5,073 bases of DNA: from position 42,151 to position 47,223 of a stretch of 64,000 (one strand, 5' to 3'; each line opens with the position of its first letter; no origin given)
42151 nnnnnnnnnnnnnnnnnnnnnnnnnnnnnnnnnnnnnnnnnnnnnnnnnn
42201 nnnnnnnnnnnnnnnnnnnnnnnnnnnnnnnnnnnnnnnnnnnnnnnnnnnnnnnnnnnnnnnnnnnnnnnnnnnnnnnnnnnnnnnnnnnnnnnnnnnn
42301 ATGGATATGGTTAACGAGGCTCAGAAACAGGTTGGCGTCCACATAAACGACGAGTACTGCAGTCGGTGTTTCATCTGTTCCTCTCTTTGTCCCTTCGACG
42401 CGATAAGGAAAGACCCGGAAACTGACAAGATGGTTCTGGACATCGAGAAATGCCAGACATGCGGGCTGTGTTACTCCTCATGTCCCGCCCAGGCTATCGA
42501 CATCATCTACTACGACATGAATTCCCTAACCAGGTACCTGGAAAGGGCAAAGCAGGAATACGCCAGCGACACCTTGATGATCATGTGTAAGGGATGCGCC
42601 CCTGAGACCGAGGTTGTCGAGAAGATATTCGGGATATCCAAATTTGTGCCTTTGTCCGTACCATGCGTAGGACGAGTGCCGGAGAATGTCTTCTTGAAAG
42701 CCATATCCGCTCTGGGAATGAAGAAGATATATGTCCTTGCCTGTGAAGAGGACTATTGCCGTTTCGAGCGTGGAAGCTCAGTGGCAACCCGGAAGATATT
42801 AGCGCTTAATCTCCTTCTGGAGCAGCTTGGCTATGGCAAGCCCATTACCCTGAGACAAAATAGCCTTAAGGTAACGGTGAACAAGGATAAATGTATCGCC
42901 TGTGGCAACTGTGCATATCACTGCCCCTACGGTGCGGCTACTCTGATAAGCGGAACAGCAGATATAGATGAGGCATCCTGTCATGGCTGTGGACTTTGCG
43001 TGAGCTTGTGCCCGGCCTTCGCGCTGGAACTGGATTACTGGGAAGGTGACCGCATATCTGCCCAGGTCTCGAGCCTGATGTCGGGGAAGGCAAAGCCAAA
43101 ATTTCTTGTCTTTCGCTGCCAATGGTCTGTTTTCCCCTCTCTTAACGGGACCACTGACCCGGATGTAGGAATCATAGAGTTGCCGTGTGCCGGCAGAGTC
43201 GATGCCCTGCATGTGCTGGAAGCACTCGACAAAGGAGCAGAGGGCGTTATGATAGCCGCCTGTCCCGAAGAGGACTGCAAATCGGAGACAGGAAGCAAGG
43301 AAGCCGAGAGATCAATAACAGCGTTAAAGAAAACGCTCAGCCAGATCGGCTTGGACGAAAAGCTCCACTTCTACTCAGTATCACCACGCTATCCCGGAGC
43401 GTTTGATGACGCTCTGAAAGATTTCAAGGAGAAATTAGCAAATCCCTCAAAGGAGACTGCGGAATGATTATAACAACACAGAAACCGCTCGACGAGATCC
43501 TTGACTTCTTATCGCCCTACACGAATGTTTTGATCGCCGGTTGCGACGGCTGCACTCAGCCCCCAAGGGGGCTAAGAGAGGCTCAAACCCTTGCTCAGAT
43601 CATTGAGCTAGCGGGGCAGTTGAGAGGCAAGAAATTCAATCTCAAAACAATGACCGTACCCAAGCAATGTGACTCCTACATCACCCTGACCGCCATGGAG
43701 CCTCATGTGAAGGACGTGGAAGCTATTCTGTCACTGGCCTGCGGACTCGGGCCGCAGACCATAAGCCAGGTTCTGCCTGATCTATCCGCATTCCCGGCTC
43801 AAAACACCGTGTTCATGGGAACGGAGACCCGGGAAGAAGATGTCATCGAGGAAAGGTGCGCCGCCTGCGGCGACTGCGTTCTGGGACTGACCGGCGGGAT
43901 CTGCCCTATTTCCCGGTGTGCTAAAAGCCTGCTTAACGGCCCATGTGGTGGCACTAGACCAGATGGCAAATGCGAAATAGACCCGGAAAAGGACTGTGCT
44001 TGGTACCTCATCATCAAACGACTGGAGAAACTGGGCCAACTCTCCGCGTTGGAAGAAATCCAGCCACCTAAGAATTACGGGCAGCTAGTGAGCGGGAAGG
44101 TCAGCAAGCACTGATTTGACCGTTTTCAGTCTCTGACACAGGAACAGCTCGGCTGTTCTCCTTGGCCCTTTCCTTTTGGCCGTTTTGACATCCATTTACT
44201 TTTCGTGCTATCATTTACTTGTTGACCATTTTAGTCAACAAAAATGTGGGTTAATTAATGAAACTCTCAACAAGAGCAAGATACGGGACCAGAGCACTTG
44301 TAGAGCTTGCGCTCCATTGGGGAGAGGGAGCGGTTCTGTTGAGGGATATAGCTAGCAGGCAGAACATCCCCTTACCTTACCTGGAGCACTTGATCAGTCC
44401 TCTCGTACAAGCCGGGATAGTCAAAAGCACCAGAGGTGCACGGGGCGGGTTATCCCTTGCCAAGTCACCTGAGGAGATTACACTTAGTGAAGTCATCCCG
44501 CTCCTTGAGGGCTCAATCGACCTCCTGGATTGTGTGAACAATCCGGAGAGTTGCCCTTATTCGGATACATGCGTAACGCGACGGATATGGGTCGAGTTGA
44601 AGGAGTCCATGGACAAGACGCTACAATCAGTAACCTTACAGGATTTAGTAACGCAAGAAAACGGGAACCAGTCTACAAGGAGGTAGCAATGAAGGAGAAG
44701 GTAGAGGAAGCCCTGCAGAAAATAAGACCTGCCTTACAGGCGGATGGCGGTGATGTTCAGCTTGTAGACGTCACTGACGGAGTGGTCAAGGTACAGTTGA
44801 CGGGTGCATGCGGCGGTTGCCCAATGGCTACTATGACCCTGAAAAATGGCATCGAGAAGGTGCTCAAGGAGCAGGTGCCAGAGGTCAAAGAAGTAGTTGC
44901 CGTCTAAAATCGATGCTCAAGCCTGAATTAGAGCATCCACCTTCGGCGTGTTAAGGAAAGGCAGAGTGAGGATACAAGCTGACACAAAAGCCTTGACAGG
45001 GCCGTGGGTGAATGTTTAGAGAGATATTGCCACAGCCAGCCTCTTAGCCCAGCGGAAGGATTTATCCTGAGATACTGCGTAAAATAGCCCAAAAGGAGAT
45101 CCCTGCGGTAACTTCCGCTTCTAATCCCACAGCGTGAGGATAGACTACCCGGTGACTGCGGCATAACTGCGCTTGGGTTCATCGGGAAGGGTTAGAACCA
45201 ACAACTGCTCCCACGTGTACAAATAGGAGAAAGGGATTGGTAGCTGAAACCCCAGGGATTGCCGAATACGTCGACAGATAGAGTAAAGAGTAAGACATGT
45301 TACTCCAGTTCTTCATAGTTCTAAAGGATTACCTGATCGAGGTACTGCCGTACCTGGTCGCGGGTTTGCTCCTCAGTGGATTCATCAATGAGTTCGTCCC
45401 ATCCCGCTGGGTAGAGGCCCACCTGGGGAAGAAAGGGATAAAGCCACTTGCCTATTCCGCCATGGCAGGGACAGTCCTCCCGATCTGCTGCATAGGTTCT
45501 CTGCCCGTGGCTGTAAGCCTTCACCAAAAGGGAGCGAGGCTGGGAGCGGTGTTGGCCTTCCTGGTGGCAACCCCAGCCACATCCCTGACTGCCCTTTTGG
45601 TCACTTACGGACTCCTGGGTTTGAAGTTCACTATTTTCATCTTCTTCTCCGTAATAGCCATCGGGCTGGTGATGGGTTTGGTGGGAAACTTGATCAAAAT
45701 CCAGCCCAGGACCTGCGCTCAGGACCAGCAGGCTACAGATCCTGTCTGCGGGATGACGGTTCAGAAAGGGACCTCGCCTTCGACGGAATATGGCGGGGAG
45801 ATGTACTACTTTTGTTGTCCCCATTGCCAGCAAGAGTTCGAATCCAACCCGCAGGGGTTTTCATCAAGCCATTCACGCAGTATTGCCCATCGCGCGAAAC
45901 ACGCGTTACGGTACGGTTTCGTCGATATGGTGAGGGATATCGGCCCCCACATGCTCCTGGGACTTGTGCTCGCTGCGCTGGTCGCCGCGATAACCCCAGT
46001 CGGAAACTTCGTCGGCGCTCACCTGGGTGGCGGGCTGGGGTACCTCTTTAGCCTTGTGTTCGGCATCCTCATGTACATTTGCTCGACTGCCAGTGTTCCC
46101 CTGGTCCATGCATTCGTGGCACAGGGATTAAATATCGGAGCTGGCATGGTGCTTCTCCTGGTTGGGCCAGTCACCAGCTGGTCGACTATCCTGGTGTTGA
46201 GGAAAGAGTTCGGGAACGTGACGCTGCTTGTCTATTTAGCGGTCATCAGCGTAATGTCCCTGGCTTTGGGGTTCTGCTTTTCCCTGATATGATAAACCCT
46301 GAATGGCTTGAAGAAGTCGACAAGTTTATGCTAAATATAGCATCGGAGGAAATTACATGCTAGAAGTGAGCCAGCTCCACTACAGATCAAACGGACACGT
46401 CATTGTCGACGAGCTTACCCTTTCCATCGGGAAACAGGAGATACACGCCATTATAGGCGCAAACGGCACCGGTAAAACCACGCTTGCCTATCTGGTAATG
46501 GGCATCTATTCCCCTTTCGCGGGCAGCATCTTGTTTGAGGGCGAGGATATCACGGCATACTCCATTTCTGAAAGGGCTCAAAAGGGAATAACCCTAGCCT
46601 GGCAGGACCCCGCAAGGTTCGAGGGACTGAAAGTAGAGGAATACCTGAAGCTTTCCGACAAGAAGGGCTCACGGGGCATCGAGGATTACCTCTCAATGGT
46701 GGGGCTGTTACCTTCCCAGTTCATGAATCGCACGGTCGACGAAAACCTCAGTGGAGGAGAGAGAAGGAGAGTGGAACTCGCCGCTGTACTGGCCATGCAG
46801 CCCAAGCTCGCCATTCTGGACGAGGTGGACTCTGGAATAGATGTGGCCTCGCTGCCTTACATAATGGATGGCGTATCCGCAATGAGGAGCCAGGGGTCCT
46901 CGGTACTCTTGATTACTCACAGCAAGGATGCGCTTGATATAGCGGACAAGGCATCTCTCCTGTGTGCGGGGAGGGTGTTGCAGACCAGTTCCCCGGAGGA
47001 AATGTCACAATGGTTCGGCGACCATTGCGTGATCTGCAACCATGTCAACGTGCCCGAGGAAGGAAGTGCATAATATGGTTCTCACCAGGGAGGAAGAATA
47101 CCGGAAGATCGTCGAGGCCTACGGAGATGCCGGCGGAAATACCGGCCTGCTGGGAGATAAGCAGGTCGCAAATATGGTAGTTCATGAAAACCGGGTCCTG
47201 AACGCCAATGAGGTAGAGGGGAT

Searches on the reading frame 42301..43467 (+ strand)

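Call 46: search_protein_families(library=pfam, proteins=[window:42301-43467:+], max_evalue=0.00001)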
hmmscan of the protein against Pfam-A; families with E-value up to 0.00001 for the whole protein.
window:42301-43467:+ (388 aa): 13 families
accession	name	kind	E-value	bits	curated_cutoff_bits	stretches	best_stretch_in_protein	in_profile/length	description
PF02662.21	FlpD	-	5.6e-36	123.7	22.3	2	270-380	3-120/123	Methyl-viologen-reducing hydrogenase, delta subunit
PF00037.32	Fer4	-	3.7e-20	71.3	21.1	2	191-212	1-22/24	4Fe-4S binding domain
PF12838.12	Fer4_7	-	9.3e-17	61.7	27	1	20-65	2-52/52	4Fe-4S dicluster domain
PF12837.12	Fer4_6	-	7.3e-16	57.7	25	1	190-212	1-23/24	4Fe-4S binding domain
PF14697.11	Fer4_21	-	1.7e-15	57.3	35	2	193-239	3-53/59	4Fe-4S dicluster domain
PF13237.11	Fer4_10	-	9.5e-15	54.7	25.5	2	14-62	3-53/53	4Fe-4S dicluster domain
PF13187.11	Fer4_9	-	1.9e-13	50.6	27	2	19-66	1-52/52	4Fe-4S dicluster domain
PF13484.11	Fer4_16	-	1.1e-12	48.9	30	0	50-99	1-56/66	4Fe-4S double cluster binding domain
PF12797.12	Fer4_2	-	9.8e-11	41.3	24.5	0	190-210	2-22/22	4Fe-4S binding domain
PF13183.11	Fer4_8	-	1.1e-10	42.3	27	0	196-211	3-18/68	4Fe-4S dicluster domain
PF25160.1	LdpA_Fe-S-bd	-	3.5e-09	36.7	27.6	0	20-69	5-46/49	LdpA Fe-S cluster-binding domain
PF13534.11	Fer4_17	-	3.8e-09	37.4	22.2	0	196-211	44-59/61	4Fe-4S dicluster domain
PF12800.12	Fer4_4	-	8.1e-07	29.3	24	0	49-63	2-16/17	4Fe-4S binding domain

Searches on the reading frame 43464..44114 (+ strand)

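Call 46: search_protein_families(library=pfam, proteins=[window:43464-44114:+], max_evalue=0.00001)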
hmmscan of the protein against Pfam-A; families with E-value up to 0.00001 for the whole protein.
window:43464-44114:+ (216 aa): 1 family
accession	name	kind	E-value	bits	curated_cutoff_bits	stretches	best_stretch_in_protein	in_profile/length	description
PF12225.13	DUF5981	-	8.2e-36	122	23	1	110-205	1-94/95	Methylene-tetrahydrofolate reductase C terminal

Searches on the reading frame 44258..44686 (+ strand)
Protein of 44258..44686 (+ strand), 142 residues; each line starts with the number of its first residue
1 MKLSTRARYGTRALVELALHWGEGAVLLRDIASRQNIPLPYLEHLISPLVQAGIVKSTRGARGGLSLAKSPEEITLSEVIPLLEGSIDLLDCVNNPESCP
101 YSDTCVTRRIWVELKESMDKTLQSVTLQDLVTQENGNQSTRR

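Call 46: search_protein_families(library=pfam, proteins=[window:44258-44686:+], max_evalue=0.00001)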
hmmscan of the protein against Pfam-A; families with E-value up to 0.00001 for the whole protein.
window:44258-44686:+ (142 aa): 1 family
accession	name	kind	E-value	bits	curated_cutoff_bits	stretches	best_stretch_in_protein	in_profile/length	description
PF02082.26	Rrf2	-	1.1e-39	136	30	1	3-132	1-131/132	Iron-dependent Transcriptional regulator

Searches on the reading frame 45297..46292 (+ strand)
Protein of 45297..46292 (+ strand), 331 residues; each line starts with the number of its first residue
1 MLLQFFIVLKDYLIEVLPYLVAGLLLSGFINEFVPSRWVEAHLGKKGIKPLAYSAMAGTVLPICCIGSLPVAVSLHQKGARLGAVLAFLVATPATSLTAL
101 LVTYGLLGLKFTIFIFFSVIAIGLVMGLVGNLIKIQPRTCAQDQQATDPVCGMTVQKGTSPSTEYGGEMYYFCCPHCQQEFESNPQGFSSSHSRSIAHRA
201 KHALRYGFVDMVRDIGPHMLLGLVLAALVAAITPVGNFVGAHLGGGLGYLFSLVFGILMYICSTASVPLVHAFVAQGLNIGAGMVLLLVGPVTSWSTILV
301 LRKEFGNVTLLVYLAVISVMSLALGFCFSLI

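Call 46: search_protein_families(library=pfam, proteins=[window:45297-46292:+], max_evalue=0.00001)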
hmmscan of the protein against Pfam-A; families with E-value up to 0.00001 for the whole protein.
window:45297-46292:+ (331 aa): 3 families
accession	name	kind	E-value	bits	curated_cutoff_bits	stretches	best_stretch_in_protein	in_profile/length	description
PF03773.19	ArsP_1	-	3.3e-36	125.4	32.3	1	5-328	5-292/294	Predicted permease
PF04945.19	YHS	-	3.8e-13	49.6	30.3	1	147-188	2-43/47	YHS domain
PF24273.1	TRASH_HVO_1752_C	-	9.6e-07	29.3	27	1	150-183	6-38/47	HVO_1752, C-terminal TRASH domain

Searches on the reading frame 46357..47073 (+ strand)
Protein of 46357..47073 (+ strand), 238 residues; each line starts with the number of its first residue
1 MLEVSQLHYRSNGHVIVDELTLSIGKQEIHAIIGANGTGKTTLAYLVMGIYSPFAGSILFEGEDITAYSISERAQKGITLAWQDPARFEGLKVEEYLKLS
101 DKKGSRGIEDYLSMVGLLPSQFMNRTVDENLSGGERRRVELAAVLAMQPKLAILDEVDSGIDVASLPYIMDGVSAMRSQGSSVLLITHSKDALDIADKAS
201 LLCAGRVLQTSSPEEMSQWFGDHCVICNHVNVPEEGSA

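Call 46: search_protein_families(library=pfam, proteins=[window:46357-47073:+], max_evalue=0.00001)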
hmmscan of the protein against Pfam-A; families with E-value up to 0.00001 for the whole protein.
window:46357-47073:+ (238 aa): 3 families
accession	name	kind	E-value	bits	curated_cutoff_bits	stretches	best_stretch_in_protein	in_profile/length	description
PF00005.33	ABC_tran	-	5.5e-27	95.5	25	1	18-156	2-134/137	ABC transporter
PF02463.25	SMC_N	-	3.6e-08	33.6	40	0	115-199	130-208/220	RecF/RecN/SMC N terminal domain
PF13304.12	AAA_21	-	1e-06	29.5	27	0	131-191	238-300/304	AAA domain, putative AbiEii toxin, Type IV TA system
